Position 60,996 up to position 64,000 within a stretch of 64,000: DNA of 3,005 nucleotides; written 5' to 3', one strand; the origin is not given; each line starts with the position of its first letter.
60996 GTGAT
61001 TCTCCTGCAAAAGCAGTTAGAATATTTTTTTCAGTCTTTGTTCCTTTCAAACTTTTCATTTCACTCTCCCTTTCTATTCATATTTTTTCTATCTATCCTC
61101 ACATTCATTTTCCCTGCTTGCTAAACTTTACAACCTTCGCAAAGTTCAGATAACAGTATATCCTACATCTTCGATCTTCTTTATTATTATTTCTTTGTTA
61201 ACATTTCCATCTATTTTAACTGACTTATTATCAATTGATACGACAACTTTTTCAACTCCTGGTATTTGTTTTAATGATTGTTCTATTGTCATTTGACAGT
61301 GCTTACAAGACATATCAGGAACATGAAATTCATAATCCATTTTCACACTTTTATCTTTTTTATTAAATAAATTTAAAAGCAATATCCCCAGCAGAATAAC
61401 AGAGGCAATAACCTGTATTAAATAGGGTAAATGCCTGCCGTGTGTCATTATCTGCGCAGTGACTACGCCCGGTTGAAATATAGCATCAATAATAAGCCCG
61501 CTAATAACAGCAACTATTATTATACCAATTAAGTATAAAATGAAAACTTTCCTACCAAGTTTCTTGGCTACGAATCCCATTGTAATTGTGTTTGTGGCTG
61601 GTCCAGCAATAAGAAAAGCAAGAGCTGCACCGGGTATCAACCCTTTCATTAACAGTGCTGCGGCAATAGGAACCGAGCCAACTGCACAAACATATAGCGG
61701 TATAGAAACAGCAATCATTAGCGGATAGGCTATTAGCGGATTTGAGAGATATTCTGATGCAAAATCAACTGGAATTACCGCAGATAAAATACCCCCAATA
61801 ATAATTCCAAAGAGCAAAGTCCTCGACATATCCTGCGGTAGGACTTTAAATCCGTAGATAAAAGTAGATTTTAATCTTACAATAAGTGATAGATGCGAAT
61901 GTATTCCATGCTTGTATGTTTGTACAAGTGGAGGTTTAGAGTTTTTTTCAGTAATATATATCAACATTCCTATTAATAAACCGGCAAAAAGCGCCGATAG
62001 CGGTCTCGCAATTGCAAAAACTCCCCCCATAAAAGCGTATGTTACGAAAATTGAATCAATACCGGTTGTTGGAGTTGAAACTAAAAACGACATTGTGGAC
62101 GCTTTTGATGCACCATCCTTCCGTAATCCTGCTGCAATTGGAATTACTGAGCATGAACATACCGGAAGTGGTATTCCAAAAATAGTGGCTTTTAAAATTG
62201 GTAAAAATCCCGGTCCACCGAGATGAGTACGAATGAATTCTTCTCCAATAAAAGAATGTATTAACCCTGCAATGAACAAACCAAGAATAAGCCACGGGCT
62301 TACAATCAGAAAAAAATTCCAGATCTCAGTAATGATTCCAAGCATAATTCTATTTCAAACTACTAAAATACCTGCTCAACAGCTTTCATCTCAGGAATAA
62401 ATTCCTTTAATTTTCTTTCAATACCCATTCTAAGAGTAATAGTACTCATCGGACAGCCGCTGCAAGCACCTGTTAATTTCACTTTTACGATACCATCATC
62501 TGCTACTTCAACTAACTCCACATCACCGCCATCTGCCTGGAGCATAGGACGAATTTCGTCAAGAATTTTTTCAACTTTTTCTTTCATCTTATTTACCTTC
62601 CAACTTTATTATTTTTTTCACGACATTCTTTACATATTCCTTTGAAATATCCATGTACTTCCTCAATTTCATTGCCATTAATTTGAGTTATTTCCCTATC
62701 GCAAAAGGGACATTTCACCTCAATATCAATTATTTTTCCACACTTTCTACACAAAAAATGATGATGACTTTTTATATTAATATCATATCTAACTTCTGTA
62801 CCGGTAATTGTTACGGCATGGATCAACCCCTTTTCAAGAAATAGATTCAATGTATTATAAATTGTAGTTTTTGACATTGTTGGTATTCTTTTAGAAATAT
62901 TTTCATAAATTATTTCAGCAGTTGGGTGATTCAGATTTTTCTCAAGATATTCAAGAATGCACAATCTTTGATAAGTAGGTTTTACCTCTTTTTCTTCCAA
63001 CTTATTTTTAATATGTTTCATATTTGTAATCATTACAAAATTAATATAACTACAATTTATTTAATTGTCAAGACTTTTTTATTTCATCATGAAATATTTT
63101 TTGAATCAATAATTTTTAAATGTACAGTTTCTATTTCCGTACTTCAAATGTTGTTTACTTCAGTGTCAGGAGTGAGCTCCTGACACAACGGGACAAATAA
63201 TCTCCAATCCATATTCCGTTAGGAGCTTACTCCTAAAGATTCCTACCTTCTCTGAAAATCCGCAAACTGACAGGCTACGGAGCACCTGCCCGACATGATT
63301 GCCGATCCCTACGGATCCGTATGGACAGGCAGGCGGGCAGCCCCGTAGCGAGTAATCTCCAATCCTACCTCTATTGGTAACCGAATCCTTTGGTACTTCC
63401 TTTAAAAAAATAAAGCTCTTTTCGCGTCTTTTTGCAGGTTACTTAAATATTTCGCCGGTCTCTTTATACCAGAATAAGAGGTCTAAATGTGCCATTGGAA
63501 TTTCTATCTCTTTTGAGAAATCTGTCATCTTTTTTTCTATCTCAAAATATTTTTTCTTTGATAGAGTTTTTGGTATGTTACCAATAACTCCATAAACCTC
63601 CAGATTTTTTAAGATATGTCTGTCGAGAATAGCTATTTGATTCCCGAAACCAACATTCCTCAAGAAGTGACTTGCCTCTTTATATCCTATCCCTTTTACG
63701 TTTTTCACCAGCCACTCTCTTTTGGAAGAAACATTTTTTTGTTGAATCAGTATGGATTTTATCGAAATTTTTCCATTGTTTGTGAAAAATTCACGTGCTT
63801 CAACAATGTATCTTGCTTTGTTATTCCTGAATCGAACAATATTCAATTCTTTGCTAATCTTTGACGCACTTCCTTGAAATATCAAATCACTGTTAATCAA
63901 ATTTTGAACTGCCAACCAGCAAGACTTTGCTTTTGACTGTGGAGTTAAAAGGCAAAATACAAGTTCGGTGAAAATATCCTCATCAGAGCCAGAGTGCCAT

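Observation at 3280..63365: Intergenic space is colonised by a combinatorial 'beads-on-a-string' system of short GC-rich hairpin modules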

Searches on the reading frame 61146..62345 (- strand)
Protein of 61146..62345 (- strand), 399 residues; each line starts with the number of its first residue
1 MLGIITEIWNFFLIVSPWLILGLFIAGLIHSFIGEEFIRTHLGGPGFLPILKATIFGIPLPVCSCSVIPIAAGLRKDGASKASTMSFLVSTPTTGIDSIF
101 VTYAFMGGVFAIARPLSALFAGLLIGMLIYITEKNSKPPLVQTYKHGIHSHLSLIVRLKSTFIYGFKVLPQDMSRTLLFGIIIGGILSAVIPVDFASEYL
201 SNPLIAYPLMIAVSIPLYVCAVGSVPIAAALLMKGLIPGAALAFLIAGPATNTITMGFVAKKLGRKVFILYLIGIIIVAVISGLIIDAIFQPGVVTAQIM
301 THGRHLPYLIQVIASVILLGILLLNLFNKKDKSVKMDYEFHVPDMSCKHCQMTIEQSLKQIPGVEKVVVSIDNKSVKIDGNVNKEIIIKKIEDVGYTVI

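Call 68: search_protein_families(library=pfam, proteins=[window:61146-62345:-], max_evalue=0.001)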
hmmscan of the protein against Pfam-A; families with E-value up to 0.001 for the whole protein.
window:61146-62345:- (399 aa): 2 families
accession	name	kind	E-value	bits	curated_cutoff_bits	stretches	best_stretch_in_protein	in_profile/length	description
PF03773.19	ArsP_1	-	1.7e-44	152.6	32.3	1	15-286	16-292/294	Predicted permease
PF00403.32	HMA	-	8.5e-15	55.3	24.8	1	340-397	2-62/62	Heavy-metal-associated domain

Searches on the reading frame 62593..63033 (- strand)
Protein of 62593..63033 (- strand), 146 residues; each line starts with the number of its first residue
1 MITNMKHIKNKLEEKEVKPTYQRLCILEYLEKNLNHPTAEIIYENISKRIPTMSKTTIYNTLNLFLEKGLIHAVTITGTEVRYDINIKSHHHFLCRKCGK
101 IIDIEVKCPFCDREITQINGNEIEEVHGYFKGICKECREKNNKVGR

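Call 68: search_protein_families(library=pfam, proteins=[window:62593-63033:-], max_evalue=0.001)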
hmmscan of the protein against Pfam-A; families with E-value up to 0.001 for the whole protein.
window:62593-63033:- (146 aa): 2 families
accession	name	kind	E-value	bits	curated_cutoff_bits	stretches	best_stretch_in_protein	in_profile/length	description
PF01475.25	FUR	-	2.1e-26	92.9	23.1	1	15-106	2-95/121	Ferric uptake regulator family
PF13920.12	zf-C3HC4_3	-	0.00089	19.4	27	1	89-117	20-48/49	Zinc finger, C3HC4 type (RING finger)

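Call 78: find_encoding_contigs(protein=window:62593-63033:-, flank=10000, max_places=4)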
Protein window:62593-63033:- (146 aa): 19 contigs read that carry it; 4 places shown.
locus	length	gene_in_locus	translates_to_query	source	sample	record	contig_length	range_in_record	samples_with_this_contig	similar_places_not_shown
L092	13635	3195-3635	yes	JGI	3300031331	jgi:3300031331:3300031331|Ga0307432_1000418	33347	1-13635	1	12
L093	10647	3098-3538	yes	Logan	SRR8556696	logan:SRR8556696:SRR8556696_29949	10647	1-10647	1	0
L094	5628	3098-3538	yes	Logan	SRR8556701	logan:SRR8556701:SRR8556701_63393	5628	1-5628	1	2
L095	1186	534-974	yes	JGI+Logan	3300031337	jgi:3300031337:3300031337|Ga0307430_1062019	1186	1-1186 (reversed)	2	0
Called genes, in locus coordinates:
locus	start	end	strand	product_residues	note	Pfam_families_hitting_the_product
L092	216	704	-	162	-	PF18917:LiaI-LiaF-like_TM1 (faint), PF22570:LiaF-TM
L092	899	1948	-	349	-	PF01791:DeoC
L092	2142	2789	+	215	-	PF22175:Ogg-HhH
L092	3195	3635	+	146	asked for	PF01475:FUR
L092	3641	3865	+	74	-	PF01106:NifU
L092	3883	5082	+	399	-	PF03773:ArsP_1, PF00403:HMA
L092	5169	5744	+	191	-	PF00210:Ferritin, PF02915:Rubrerythrin, PF23458:DUF7130 (weak), PF21349:RUBY_RBDX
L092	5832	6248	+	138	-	PF13596:PAS_10, PF08448:PAS_4 (weak)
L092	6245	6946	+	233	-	PF01613:Flavin_Reduct, PF00301:Rubredoxin, PF21349:RUBY_RBDX (faint)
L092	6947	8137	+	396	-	PF00753:Lactamase_B, PF19583:ODP, PF00258:Flavodoxin_1 (faint)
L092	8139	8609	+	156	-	PF02915:Rubrerythrin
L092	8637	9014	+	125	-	PF06397:Desulfoferrod_N, PF01880:Desulfoferrodox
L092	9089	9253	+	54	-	-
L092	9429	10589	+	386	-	PF16491:Peptidase_M48_N, PF01435:Peptidase_M48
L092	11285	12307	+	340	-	PF05496:RuvB_N, PF01078:Mg_chelatase (faint), PF00004:AAA, PF07728:AAA_5 (faint), PF17864:AAA_lid_4, PF05491:WHD_RuvB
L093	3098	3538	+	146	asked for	PF01475:FUR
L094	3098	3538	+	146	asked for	PF01475:FUR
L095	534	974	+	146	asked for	PF01475:FUR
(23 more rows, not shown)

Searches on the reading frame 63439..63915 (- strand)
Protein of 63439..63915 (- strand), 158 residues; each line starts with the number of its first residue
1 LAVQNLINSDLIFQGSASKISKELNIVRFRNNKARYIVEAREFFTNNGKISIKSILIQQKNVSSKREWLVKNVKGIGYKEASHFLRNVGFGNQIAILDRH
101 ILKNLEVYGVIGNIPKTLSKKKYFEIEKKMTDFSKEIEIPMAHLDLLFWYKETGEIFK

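Call 33: find_encoding_contigs(protein=window:63439-63915:-, flank=10000, max_places=6)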
Protein window:63439-63915:- (158 aa): no gene with exactly this product is on record in the collection.

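Call 68: search_protein_families(library=pfam, proteins=[window:63439-63915:-], max_evalue=0.001)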
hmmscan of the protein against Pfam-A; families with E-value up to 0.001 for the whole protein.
window:63439-63915:- (158 aa): 1 family
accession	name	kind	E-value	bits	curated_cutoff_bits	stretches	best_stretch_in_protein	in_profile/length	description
PF22175.2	Ogg-HhH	-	1.8e-46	158.3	27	1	2-139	40-173/173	8-oxoguanine DNA glycosylase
